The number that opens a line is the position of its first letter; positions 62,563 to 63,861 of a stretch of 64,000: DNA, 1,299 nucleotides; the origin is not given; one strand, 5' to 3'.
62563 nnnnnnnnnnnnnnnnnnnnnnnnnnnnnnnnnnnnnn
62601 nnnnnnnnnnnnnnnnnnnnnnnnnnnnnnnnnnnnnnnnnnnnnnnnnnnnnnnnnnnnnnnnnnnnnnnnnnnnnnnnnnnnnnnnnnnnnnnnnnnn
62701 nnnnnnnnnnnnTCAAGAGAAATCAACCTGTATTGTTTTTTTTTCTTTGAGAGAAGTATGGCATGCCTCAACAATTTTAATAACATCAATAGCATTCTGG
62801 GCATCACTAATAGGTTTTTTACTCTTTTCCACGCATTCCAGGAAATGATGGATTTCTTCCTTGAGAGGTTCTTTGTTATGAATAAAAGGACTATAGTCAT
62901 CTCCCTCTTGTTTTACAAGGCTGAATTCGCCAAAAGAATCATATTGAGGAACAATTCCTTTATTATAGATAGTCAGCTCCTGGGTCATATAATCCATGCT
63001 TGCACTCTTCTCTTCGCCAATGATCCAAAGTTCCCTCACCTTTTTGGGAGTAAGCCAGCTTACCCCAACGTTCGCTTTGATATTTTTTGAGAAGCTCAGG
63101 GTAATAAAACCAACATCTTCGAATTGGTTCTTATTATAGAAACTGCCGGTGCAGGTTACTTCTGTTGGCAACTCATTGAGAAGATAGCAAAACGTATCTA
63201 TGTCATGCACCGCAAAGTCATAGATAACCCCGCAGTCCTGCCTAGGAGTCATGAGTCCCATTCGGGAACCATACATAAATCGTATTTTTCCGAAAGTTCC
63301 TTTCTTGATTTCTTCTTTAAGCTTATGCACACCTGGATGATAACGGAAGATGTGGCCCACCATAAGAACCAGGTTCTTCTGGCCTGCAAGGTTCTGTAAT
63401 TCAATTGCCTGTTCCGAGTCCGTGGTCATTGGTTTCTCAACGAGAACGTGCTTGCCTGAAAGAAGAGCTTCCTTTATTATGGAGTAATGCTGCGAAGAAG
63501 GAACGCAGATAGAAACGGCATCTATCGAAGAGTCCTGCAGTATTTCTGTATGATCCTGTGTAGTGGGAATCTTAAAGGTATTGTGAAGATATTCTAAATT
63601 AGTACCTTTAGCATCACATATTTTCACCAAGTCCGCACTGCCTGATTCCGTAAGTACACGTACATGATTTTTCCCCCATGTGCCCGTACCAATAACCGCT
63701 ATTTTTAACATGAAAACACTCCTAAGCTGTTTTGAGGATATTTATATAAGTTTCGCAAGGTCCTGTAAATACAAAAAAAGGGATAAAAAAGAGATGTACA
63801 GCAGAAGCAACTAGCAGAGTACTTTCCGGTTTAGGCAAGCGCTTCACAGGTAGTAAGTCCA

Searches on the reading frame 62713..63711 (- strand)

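Call 39: search_protein_families(library=pfam, proteins=[window:62713-63711:-])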
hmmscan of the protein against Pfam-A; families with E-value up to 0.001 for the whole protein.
window:62713-63711:- (332 aa): 4 families
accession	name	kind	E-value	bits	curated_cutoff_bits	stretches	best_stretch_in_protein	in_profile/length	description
PF01408.29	GFO_IDH_MocA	-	1.2e-30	107.1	24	1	2-120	1-120/120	Oxidoreductase family, NAD-binding Rossmann fold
PF02894.22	GFO_IDH_MocA_C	-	1.6e-16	61.2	22.9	1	132-329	1-218/218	Oxidoreductase family, C-terminal alpha/beta domain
PF22725.1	GFO_IDH_MocA_C3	-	9.3e-16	58.4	27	1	129-237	2-123/124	GFO/IDH/MocA C-terminal domain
PF03807.23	F420_oxidored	-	7.1e-06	27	21.6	1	3-89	1-88/94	NADP oxidoreductase coenzyme F420-dependent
